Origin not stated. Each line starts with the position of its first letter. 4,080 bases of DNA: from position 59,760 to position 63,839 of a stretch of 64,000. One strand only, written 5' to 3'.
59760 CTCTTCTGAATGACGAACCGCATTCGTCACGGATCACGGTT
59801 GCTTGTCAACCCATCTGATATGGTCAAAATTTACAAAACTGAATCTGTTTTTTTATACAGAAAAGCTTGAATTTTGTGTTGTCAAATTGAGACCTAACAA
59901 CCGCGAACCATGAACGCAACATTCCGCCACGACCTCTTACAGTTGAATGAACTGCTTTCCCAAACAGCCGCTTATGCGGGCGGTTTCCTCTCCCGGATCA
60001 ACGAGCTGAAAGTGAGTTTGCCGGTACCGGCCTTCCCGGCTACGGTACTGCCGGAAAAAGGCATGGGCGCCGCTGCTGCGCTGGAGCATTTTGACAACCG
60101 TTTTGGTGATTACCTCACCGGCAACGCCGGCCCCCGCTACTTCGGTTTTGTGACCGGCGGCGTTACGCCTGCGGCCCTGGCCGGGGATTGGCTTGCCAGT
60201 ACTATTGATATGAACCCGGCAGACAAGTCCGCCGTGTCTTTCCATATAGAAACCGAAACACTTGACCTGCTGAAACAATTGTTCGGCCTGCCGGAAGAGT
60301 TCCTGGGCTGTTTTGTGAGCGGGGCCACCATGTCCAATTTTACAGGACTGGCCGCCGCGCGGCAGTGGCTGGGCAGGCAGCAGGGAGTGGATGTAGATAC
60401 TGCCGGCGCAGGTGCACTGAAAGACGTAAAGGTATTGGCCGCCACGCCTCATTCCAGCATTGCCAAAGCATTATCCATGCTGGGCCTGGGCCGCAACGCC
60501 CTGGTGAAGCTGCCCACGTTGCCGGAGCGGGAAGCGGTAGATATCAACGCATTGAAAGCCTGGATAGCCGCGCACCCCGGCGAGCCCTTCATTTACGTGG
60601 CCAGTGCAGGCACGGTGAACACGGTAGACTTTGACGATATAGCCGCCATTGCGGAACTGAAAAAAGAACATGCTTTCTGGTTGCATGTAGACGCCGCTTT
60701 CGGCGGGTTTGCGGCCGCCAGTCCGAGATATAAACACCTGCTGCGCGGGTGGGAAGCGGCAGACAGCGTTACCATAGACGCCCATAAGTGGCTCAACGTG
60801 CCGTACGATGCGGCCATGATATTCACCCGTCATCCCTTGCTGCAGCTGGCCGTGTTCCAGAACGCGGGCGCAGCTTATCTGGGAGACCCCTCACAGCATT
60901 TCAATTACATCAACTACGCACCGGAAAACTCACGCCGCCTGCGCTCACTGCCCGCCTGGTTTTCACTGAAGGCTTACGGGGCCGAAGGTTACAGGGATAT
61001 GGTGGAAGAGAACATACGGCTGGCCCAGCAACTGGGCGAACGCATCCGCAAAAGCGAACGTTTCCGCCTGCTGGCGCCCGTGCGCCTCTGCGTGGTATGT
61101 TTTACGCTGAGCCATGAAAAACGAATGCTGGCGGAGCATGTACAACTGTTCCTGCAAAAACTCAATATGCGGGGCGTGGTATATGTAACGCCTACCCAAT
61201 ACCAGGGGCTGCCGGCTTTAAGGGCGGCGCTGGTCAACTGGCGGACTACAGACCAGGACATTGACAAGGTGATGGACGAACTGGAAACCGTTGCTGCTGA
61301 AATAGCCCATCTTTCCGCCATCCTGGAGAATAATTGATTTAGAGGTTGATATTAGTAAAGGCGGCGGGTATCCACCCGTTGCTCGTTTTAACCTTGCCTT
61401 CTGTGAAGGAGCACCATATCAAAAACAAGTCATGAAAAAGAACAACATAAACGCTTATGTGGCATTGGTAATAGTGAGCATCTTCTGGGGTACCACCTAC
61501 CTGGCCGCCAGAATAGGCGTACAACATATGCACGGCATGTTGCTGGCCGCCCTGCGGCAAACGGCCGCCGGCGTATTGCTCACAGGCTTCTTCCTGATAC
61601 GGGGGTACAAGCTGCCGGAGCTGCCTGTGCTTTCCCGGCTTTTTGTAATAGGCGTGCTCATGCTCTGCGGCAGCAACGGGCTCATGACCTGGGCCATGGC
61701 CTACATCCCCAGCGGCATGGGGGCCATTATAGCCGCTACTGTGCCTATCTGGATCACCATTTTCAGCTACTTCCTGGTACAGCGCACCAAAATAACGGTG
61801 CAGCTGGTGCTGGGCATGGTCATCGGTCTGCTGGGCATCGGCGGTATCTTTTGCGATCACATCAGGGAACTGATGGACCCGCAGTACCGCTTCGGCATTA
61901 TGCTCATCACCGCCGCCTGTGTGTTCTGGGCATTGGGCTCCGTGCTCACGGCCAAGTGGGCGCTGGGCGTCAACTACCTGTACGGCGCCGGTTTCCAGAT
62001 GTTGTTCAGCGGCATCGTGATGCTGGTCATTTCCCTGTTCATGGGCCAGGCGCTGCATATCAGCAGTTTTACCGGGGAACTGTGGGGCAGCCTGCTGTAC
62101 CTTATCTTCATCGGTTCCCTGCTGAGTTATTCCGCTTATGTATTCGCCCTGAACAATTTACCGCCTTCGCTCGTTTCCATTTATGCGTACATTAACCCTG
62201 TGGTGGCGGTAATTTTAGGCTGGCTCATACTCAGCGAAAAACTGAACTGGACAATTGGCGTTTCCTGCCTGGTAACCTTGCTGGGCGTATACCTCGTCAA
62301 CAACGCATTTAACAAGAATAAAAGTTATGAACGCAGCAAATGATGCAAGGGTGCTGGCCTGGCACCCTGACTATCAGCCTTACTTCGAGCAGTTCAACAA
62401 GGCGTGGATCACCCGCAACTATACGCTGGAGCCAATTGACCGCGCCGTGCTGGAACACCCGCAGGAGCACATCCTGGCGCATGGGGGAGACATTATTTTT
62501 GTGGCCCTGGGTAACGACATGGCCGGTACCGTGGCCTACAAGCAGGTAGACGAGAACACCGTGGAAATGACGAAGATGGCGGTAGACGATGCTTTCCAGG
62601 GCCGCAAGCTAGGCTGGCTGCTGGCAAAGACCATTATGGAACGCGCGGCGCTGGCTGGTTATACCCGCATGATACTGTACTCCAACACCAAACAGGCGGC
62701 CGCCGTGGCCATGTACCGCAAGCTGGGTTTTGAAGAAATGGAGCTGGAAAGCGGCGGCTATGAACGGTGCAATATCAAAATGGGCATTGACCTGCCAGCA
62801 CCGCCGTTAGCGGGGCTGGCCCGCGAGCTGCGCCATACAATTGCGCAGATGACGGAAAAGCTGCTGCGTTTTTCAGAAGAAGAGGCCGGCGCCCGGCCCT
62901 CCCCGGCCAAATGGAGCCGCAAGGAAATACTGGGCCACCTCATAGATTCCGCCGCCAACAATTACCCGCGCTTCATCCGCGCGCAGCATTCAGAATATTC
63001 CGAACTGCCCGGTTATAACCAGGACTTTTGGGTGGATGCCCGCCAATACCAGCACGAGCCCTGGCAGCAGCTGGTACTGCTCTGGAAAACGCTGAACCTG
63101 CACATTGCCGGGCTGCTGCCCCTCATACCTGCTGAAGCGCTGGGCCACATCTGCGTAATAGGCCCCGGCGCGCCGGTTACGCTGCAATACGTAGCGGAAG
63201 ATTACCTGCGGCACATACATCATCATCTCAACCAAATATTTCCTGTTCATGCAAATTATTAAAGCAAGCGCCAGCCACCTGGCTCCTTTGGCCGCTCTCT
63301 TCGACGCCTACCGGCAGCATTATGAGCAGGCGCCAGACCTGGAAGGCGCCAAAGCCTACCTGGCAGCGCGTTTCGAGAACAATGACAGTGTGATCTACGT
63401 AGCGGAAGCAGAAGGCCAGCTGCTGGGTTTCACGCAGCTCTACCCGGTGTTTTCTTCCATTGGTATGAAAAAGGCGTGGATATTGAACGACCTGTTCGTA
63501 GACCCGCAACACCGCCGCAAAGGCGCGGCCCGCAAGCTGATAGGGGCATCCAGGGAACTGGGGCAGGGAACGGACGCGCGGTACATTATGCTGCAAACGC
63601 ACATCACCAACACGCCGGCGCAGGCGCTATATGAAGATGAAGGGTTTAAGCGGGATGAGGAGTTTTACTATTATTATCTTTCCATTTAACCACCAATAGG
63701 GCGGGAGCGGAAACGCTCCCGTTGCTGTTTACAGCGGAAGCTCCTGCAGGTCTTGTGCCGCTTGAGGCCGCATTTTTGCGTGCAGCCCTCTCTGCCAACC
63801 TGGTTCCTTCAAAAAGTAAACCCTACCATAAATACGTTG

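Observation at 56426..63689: A PLP-sensing MocR regulator appears to control DNA-alkylation repair together with an amino-acid decarboxylase and detox genes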

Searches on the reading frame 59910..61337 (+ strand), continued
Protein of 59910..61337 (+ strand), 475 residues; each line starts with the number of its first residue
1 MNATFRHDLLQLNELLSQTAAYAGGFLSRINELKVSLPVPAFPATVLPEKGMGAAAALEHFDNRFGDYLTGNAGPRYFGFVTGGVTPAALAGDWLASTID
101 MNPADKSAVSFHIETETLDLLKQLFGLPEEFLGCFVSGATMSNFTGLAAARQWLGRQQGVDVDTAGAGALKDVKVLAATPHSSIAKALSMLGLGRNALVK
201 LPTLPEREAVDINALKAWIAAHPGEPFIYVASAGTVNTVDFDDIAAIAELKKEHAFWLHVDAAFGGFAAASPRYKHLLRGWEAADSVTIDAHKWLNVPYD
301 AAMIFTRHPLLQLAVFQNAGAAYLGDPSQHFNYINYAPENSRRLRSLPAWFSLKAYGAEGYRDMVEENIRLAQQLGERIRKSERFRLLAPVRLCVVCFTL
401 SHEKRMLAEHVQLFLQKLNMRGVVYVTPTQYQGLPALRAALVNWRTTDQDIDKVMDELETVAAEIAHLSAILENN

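Call 64: find_homologous_proteins(query=L036:6836-7363:+, max_evalue=1e-10)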
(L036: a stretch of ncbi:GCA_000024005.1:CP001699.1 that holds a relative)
Query L036:6836-7363:+ (176 aa): 132 proteins with E <= 1e-10 among 469 candidates; the best 120 are listed.
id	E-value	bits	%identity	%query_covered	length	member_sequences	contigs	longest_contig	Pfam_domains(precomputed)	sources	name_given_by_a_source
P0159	1.9e-106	372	90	100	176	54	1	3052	PF12840.14,PF01022.27,PF02805.22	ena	-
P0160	1.4e-97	343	82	100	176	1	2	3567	PF12840.14,PF01022.27,PF02805.22,PF12802.14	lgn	-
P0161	3.2e-96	338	82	100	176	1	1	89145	PF12840.14,PF08279.19,PF01022.27,PF02805.22,PF12802.14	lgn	-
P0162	4.5e-94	331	77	100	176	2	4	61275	PF12840.14,PF01022.27,PF02805.22,PF12802.14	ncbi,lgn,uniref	ncbi:Ada metal-binding domain-containing protein [Chitinophaga sp.]|uniref:ArsR/SmtB family transcri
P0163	4.4e-93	328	77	100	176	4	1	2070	PF12840.14,PF01022.27,PF02805.22,PF12802.14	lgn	-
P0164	8.0e-92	324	75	100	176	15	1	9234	PF12840.14,PF01022.27,PF02805.22,PF12802.14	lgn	-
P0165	5.7e-91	321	79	100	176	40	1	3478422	PF12840.14,PF01022.27,PF02805.22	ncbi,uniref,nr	ncbi:metalloregulator ArsR/SmtB family transcription factor [Chitinophaga agrisoli]|uniref:Metallore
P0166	7.8e-91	321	79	100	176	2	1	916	PF12840.14,PF08279.19,PF01022.27,PF02805.22,PF12802.14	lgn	-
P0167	7.8e-91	321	80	100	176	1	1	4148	PF12840.14,PF08279.19,PF01022.27,PF02805.22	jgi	-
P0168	1.1e-89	317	79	100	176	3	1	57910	PF12840.14,PF01022.27,PF02805.22,PF12802.14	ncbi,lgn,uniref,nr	ncbi:MAG TPA: metalloregulator ArsR/SmtB family transcription factor [Chitinophaga sp.]|uniref:ArsR/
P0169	3.8e-89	315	78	100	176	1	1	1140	PF12840.14,PF08279.19,PF01022.27,PF02805.22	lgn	-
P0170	4.8e-88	312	77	100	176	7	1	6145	PF12840.14,PF08279.19,PF01022.27,PF02805.22,PF12802.14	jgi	jgi:DNA-binding transcriptional ArsR family regulator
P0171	1.4e-87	310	78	100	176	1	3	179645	PF12840.14,PF01022.27,PF02805.22,PF12802.14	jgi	jgi:DNA-binding transcriptional ArsR family regulator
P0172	3.1e-87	309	77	100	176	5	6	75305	PF12840.14,PF01022.27,PF02805.22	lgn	-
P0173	9.4e-87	307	76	100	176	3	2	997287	PF12840.14,PF01022.27,PF02805.22,PF12802.14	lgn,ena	-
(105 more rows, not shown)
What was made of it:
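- Tried and rejected: Search for the Ada-like regulator in group-1 species: inconclusive, because few hits carry organism names (call 64).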

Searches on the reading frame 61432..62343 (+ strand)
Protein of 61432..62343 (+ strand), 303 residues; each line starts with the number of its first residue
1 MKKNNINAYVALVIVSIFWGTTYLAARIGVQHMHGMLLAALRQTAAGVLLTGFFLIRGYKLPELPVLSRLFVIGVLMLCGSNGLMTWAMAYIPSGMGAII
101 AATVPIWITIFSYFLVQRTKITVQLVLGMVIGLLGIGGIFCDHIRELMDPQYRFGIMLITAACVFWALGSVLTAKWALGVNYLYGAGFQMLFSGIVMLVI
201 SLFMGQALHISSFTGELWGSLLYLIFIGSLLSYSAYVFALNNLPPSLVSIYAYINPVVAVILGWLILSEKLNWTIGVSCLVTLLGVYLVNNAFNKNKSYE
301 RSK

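Call 5: search_protein_families(library=pfam, proteins=[window:61432-62343:+])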
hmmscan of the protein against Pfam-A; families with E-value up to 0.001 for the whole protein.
window:61432-62343:+ (303 aa): 1 family
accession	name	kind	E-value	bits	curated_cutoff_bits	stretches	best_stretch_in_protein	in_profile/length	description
PF00892.27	EamA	-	4.9e-37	127.7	28.2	2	154-290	2-134/135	EamA-like transporter family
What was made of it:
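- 61432..62343 (+): EamA/DMT-family exporter, YedA-like. Pfam EamA, two domains (call 5).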

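Call 24: search_protein_families(library=ncbifam, proteins=[window:61432-62343:+], max_evalue=0.00001)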
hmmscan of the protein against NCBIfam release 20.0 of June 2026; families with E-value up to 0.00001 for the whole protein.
window:61432-62343:+ (303 aa): 3 families
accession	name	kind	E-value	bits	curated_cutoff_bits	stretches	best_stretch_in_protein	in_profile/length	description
NF008432.0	PRK11272.1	equivalog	5e-52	177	270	1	6-291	9-287/294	drug/metabolite exporter YedA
TIGR00950.1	2A78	equivalog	1.2e-31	110.1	230.2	1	19-275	1-252/264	carboxylate/amino acid/amine transporter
NF050091.1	ArAmAcExpYddG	equivalog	5.7e-10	39.2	300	1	18-174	16-171/285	aromatic amino acid exporter YddG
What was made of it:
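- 61432..62343 (+): NCBIfam YedA model, E = 5e-52 (call 24).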

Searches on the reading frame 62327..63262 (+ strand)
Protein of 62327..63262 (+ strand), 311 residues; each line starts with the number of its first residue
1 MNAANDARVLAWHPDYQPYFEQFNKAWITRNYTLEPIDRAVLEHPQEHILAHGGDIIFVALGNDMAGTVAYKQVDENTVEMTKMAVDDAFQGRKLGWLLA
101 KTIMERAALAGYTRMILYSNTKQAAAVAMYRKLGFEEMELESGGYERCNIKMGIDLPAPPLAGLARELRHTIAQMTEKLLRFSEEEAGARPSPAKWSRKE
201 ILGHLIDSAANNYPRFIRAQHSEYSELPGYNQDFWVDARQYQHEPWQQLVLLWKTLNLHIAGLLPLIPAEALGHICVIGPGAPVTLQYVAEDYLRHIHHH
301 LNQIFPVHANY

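Call 5: search_protein_families(library=pfam, proteins=[window:62327-63262:+])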
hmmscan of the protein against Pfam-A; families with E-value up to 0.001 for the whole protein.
window:62327-63262:+ (311 aa): 6 families
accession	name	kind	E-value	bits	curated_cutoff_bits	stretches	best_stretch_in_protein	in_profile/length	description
PF00583.31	Acetyltransf_1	-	1.1e-13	51.9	20.7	1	45-135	24-116/116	Acetyltransferase (GNAT) family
PF13508.13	Acetyltransf_7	-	5.2e-11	43.2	27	1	55-137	3-84/84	Acetyltransferase (GNAT) domain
PF12867.12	DinB_2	-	4e-09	37.4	24.8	1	170-304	4-128/128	DinB superfamily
PF13673.13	Acetyltransf_10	-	2.4e-07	31.2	23.6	1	45-141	22-113/128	Acetyltransferase (GNAT) domain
PF08445.16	FR47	-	4.1e-07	30.3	22.1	1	76-138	19-80/86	FR47-like protein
PF14542.12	Acetyltransf_CG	-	2.8e-05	24.6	30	1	62-112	7-58/80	GCN5-related N-acetyl-transferase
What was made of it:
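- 62327..63262 (+): GNAT acetyltransferase fused to a DinB_2 domain. Pfam Acetyltransf_1 (residues 45-135) and DinB_2 (170-304) (call 5).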

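Call 24: search_protein_families(library=ncbifam, proteins=[window:62327-63262:+], max_evalue=0.00001)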
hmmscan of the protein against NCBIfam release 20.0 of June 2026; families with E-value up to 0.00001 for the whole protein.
window:62327-63262:+ (311 aa): 3 families
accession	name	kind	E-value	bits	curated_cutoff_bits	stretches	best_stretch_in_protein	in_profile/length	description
TIGR01575.1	rimI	equivalog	4.4e-09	36.6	86.4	1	58-146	36-123/132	ribosomal protein S18-alanine N-acetyltransferase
NF009807.1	PRK13291.1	equivalog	1.5e-07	31.4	160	1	165-305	30-164/172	YfiT family bacillithiol transferase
TIGR03448.1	mycothiol_MshD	equivalog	3.4e-06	26.6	163.1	1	80-139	230-289/294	mycothiol synthase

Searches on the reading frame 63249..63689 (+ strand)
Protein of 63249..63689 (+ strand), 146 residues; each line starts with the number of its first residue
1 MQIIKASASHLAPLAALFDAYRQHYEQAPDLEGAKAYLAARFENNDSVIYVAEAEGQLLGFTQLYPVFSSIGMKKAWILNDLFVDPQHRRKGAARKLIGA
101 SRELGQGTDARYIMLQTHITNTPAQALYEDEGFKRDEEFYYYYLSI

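Call 5: search_protein_families(library=pfam, proteins=[window:63249-63689:+])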
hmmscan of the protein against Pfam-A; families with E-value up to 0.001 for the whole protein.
window:63249-63689:+ (146 aa): 8 families
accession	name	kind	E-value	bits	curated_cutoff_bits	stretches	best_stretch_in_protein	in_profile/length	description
PF00583.31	Acetyltransf_1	-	7.4e-17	62.1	20.7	1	20-133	7-116/116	Acetyltransferase (GNAT) family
PF13508.13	Acetyltransf_7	-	1.1e-13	51.7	27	1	46-134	2-83/84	Acetyltransferase (GNAT) domain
PF13673.13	Acetyltransf_10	-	2.3e-08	34.5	23.6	1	38-137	22-111/128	Acetyltransferase (GNAT) domain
PF13302.13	Acetyltransf_3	-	1.4e-05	26.2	25.4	1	8-134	9-138/138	Acetyltransferase (GNAT) domain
PF08445.16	FR47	-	4.3e-05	23.9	22.1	1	79-140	24-84/86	FR47-like protein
PF13420.13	Acetyltransf_4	-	0.00017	22.1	24.3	1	24-134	28-135/155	Acetyltransferase (GNAT) domain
PF13523.12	Acetyltransf_8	-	0.00032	20.8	27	1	23-139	20-143/145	Acetyltransferase (GNAT) domain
PF13527.13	Acetyltransf_9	-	0.00086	19.7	25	0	20-99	16-95/127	Acetyltransferase (GNAT) domain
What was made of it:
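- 63249..63689 (+): Second GNAT acetyltransferase, the last gene of the operon. Pfam Acetyltransf_1, E = 7e-17 (call 5).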

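Call 24: search_protein_families(library=ncbifam, proteins=[window:63249-63689:+], max_evalue=0.00001)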
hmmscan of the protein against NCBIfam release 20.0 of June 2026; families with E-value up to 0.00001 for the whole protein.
window:63249-63689:+ (146 aa): 3 families
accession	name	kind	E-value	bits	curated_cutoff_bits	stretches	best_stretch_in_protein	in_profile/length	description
NF033083.0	AAC_3_I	equivalog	1.7e-11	44.5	200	1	6-136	7-137/145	AAC(3)-I family aminoglycoside N-acetyltransferase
TIGR01575.1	rimI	equivalog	6.9e-11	42.4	86.4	1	35-143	20-122/132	ribosomal protein S18-alanine N-acetyltransferase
NF043067.1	AAC_6p_group_E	equivalog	3.5e-06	27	140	1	37-142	28-136/140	aminoglycoside 6'-N-acetyltransferase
